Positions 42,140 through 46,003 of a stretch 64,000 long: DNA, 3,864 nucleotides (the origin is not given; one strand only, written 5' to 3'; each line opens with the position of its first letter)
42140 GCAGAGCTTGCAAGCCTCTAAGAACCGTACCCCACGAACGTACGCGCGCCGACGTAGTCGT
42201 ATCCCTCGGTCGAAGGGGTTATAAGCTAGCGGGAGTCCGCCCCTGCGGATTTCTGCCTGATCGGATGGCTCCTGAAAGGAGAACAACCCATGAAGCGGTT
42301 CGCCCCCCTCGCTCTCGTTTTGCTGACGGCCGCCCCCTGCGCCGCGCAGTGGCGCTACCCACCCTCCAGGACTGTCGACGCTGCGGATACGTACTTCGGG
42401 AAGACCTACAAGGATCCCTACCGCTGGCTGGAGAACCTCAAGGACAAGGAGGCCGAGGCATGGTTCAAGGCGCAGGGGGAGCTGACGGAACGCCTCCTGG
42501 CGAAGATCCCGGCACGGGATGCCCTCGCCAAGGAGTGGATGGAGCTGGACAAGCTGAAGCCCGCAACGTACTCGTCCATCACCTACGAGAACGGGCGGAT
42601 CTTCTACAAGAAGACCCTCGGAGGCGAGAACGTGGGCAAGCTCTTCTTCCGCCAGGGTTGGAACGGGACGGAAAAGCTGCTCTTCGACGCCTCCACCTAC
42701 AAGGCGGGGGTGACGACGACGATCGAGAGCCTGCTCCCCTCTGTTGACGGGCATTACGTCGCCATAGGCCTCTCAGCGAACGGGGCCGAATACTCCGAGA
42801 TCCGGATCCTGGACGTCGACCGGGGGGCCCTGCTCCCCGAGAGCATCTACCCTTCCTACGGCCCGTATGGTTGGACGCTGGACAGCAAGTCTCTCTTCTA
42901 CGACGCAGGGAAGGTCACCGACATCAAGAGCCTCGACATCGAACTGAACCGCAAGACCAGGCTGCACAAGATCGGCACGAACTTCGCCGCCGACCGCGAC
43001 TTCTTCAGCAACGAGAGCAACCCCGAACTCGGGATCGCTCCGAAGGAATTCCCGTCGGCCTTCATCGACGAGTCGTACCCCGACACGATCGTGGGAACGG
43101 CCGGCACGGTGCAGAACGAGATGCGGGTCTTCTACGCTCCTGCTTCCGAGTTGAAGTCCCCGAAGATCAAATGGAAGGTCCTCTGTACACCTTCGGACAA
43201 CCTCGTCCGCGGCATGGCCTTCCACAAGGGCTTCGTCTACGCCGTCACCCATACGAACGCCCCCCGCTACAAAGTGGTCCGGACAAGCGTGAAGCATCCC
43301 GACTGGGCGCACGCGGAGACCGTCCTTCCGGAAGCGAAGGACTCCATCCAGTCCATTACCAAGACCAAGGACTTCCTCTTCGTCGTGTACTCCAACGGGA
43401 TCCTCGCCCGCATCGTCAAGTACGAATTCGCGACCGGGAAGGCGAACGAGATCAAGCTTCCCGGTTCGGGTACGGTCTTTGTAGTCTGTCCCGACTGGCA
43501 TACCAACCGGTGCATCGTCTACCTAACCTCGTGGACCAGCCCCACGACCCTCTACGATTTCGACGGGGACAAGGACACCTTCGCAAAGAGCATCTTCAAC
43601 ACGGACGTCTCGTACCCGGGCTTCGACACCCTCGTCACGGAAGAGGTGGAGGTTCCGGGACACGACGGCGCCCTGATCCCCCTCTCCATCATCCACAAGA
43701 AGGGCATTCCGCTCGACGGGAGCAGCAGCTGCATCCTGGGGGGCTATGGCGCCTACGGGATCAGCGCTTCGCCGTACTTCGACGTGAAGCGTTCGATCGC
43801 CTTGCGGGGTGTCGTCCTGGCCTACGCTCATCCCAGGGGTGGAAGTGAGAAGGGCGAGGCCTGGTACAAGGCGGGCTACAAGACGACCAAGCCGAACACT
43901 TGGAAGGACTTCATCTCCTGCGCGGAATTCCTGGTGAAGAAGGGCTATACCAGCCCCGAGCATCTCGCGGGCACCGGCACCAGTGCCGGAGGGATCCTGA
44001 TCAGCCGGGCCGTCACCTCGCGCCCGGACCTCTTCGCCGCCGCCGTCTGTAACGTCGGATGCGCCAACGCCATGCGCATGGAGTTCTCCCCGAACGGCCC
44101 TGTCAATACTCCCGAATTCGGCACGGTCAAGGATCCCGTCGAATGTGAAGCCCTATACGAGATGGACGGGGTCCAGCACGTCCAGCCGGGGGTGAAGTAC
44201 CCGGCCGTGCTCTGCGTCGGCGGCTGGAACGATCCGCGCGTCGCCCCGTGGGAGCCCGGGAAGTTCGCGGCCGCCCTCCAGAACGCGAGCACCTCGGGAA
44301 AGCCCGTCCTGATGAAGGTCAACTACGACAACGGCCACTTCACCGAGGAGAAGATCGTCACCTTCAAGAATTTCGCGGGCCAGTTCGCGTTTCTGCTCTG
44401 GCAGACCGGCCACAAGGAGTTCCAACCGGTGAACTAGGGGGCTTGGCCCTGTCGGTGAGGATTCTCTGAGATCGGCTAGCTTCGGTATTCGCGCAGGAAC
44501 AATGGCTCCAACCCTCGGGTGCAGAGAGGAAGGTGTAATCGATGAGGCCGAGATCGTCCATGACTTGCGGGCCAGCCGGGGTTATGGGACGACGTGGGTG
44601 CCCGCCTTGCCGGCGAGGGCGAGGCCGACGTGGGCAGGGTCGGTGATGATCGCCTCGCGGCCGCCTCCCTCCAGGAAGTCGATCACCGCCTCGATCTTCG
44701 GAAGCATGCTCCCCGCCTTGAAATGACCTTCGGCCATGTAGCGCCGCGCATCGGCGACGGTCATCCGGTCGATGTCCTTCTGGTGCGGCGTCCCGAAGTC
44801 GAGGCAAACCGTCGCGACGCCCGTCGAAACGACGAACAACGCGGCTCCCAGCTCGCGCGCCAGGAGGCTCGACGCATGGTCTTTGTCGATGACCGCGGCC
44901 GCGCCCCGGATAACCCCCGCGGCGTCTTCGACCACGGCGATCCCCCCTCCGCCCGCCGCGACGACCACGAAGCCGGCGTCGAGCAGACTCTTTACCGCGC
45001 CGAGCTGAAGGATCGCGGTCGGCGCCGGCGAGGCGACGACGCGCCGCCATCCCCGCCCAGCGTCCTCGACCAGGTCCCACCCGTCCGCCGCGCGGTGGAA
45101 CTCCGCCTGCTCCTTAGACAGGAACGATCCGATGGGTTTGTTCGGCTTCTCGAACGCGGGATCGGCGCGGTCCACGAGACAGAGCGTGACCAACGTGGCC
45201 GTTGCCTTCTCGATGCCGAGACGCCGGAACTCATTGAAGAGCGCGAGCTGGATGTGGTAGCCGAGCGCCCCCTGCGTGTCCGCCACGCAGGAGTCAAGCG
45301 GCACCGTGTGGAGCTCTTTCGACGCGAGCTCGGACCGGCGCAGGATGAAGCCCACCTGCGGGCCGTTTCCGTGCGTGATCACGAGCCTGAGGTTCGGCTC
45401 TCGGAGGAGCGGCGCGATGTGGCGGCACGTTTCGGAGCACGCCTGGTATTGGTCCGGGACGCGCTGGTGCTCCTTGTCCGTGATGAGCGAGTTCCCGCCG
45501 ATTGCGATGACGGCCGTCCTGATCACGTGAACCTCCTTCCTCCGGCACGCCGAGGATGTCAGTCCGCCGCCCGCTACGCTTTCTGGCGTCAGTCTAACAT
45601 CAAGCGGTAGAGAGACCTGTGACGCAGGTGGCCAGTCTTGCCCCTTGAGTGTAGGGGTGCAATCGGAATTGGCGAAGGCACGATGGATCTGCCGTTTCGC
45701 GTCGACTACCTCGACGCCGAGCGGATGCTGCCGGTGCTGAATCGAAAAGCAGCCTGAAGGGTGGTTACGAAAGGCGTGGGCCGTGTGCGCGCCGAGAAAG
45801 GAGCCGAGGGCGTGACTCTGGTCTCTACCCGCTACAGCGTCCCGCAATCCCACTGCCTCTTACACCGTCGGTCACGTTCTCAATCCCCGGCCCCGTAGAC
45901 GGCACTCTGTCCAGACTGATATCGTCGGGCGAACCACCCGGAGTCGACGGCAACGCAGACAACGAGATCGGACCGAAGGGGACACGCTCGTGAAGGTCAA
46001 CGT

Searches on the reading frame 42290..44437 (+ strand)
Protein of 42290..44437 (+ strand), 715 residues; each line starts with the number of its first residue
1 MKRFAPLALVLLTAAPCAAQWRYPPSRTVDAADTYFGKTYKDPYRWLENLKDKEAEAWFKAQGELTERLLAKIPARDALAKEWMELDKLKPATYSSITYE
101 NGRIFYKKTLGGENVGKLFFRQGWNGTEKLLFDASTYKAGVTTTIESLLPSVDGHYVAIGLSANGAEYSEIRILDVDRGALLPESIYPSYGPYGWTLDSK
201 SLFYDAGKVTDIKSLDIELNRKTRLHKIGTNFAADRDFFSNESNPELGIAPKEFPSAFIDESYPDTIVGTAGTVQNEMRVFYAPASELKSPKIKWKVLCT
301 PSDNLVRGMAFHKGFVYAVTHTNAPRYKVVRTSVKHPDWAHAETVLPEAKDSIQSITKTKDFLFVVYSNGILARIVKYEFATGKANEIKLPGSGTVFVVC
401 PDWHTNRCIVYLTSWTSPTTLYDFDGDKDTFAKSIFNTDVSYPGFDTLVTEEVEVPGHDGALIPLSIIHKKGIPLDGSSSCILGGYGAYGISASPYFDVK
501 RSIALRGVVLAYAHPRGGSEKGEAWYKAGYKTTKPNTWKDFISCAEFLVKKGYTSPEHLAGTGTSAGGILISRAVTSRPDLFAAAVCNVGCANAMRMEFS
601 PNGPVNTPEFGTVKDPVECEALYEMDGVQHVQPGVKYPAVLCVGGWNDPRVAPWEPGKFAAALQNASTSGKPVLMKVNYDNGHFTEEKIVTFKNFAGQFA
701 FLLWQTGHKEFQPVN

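Call 26: search_protein_families(library=pfam, proteins=[window:42290-44437:+], max_evalue=0.0001)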
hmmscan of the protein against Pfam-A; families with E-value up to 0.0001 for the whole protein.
window:42290-44437:+ (715 aa): 2 families
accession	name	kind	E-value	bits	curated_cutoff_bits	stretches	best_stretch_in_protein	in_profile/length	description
PF02897.21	Peptidase_S9_N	-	3.5e-53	181.3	24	1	26-430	3-407/414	Prolyl oligopeptidase, N-terminal beta-propeller domain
PF00326.27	Peptidase_S9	-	3.7e-44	151.2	22.6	1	503-707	9-211/213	Prolyl oligopeptidase family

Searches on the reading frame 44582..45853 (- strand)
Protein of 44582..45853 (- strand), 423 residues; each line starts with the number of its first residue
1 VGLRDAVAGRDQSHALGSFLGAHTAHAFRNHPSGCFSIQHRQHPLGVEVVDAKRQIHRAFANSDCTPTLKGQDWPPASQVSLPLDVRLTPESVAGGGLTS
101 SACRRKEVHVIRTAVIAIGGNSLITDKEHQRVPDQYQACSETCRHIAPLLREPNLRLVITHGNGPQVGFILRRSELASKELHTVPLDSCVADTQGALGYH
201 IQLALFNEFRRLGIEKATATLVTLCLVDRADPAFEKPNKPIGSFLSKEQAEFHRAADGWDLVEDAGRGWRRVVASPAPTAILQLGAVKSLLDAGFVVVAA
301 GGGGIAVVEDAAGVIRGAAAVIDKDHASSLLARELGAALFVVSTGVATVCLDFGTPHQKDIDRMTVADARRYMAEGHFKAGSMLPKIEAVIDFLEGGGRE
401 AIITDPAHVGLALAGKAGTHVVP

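Call 26: search_protein_families(library=pfam, proteins=[window:44582-45853:-], max_evalue=0.0001)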
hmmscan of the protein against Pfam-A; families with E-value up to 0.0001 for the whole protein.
window:44582-45853:- (423 aa): 1 family
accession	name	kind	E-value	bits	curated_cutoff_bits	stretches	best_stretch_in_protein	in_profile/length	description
PF00696.33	AA_kinase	-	8.4e-24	85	24.9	1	113-405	2-234/234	Amino acid kinase family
